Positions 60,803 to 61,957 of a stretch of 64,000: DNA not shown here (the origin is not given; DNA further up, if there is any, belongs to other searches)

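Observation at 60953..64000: Dot/Icm type IVB secretion fragment (icmO?-icmN-icmM-icmL-like) that ends in a DsbA gene instead of icmK/dotH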

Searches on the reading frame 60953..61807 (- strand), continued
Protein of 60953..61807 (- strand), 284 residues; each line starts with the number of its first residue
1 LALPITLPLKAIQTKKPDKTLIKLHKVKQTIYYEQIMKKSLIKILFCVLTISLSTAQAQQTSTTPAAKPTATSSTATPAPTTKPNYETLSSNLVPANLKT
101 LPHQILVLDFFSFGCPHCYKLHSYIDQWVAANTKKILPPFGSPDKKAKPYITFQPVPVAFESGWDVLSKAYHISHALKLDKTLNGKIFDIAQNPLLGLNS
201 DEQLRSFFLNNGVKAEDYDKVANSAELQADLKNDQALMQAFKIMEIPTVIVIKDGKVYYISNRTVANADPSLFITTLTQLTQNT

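Call 47: fold_search(model_id=the predicted structure, library=pdb)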
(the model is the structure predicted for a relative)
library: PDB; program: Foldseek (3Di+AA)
matches with E <= 10: 973; with E <= 0.001: 123
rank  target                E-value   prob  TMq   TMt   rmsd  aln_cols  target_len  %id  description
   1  4jrr_B                4.1e-12  1.00  0.61  0.81   3.1       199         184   24  Crystal structure of disulfide bond oxidoreductase DsbA1 from Legionella pneumophila (released 2013-04-24)
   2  5vyo_C                6.5e-12  1.00  0.62  0.78   3.4       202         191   20  The complex structure of Burkholderia pseudomallei DsbA bound to a peptide (released 2018-03-21)
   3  4k2d                  8.6e-12  1.00  0.63  0.81   2.7       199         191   23  Crystal structure of Burkholderia Pseudomallei DsbA (released 2013-08-14)
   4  4jrr_A                1.3e-11  1.00  0.61  0.79   3.5       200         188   24  Crystal structure of disulfide bond oxidoreductase DsbA1 from Legionella pneumophila (released 2013-04-24)
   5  7luj_A                1.4e-11  1.00  0.63  0.81   2.7       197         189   23  Burkholderia pseudomallei Disulfide bond forming protein A (DsbA) liganded with fragment 4-methoxy-N-phenylbenzenesulf (released 2022-01-05)
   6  7luj_B                1.4e-11  1.00  0.60  0.78   3.1       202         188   22  Burkholderia pseudomallei Disulfide bond forming protein A (DsbA) liganded with fragment 4-methoxy-N-phenylbenzenesulf (released 2022-01-05)
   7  3hd5_C                2.0e-11  1.00  0.57  0.75   6.8       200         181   22  Crystal structure of a thiol:disulfide interchange protein dsbA from Bordetella parapertussis (released 2009-05-19)
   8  4jrr_C                2.3e-11  1.00  0.61  0.80   3.6       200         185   23  Crystal structure of disulfide bond oxidoreductase DsbA1 from Legionella pneumophila (released 2013-04-24)
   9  5vyo_D                3.0e-11  1.00  0.62  0.81   2.8       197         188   22  The complex structure of Burkholderia pseudomallei DsbA bound to a peptide (released 2018-03-21)
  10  5vyo_A                3.4e-11  1.00  0.63  0.81   2.7       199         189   22  The complex structure of Burkholderia pseudomallei DsbA bound to a peptide (released 2018-03-21)
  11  4zl7                  3.8e-11  1.00  0.61  0.79   3.5       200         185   22  Crystal structure of Pseudomonas aeruginosa DsbA E82I: Crystal I (released 2015-12-09)
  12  9ph2_A                6.0e-11  1.00  0.61  0.82   3.5       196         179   23  Crystal structure of Bordetella pertussis DsbA (released 2025-12-31)
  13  4zl8                  6.4e-11  1.00  0.60  0.77   3.6       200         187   22  Crystal structure of Pseudomonas aeruginosa DsbA E82I: Crystal II (released 2015-12-09)
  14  8eqr_A                6.8e-11  1.00  0.56  0.71   4.3       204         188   24  Crystal structure of E.coli DsbA mutant E24A (released 2023-02-15)
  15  7lsm                  7.2e-11  1.00  0.54  0.70   4.7       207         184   24  Crystal structure of E.coli DsbA in complex with bile salt taurocholate (released 2021-12-29)
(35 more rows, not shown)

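Call 56: search_protein_families(library=ncbifam, proteins=[L002:3074-3910:-], max_evalue=0.001)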
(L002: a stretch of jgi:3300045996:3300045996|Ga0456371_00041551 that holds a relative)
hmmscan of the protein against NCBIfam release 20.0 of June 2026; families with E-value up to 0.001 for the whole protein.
L002:3074-3910:- (278 aa): 0 families

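Call 62: search_protein_representatives(protein=P0001)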
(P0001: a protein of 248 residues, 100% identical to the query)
Query: 248 residues. Proteins with E-value up to 0.001 (for the whole library): 1222; up to 1e-10: 180; up to 1e-30: 7. The best 150 are listed.
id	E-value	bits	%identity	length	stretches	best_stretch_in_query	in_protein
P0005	1.4e-67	244.0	56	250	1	30-246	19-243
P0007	4.2e-52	193.4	48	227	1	46-246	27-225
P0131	1.9e-50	187.9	48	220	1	41-244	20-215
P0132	2.8e-49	184.1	46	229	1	43-247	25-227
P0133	6.7e-46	173.0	44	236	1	47-246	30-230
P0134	7.1e-34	133.7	68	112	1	143-246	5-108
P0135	2.5e-33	131.9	41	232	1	34-246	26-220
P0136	5.3e-28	114.5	37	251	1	7-248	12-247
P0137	8.3e-26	107.3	39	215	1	67-237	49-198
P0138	2.4e-20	89.4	34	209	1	66-242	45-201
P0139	9.0e-20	87.6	40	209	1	71-237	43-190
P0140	2.0e-19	86.4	34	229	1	45-218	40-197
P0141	4.9e-19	85.1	38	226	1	50-228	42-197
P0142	6.2e-19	84.8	34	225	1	44-232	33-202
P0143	1.2e-18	83.9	34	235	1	64-246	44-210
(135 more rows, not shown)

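Call 63: list_cluster_members(proteins=[P0131, P0132, P0133, P0135, P0136, P0137, P0138, P0139, P0140, P0141])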
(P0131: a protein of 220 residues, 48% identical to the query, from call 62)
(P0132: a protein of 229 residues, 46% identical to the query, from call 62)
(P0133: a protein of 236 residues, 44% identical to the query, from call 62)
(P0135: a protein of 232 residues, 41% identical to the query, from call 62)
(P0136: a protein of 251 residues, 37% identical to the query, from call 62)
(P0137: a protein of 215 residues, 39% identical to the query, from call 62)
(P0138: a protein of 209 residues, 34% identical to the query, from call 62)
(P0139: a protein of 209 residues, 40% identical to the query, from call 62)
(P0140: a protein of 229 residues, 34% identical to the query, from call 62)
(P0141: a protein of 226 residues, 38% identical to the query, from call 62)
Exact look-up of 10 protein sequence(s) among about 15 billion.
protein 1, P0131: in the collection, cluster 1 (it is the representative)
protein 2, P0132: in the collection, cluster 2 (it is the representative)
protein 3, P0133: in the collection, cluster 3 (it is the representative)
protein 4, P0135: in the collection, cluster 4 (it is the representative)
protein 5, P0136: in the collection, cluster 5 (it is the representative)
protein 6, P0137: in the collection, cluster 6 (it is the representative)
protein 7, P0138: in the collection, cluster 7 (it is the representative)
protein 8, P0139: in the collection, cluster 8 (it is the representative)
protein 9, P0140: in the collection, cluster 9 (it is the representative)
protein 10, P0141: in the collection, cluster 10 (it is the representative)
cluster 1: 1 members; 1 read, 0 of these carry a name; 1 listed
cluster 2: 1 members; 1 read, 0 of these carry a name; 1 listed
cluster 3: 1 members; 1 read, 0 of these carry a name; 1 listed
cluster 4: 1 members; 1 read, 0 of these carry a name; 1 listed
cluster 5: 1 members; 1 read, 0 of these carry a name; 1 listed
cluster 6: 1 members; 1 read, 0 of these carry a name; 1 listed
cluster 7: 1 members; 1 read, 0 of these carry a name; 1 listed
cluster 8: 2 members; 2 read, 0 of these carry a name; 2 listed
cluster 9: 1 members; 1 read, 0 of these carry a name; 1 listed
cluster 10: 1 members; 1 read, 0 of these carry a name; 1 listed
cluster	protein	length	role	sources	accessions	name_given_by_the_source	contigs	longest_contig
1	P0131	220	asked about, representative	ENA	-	-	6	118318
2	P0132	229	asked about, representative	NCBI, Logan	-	-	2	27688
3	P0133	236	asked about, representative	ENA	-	-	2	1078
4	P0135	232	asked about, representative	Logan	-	-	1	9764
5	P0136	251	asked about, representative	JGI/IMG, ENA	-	-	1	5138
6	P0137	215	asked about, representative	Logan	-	-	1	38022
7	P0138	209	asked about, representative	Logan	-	-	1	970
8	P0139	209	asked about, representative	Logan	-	-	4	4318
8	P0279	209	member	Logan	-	-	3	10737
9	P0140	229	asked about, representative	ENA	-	-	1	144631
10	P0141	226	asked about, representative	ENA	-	-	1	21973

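Call 65: find_encoding_contigs(protein=P0136, flank=10000, max_places=2)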
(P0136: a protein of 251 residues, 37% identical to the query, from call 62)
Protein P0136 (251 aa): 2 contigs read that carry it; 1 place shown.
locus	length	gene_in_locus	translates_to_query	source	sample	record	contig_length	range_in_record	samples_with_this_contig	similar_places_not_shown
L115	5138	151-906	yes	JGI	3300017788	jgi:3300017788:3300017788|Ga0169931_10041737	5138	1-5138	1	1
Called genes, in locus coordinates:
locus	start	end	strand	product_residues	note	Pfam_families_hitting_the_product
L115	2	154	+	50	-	?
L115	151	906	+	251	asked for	PF01323:DSBA (faint)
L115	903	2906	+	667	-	PF19310:TOP_N, PF01432:Peptidase_M3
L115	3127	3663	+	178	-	-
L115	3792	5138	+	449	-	?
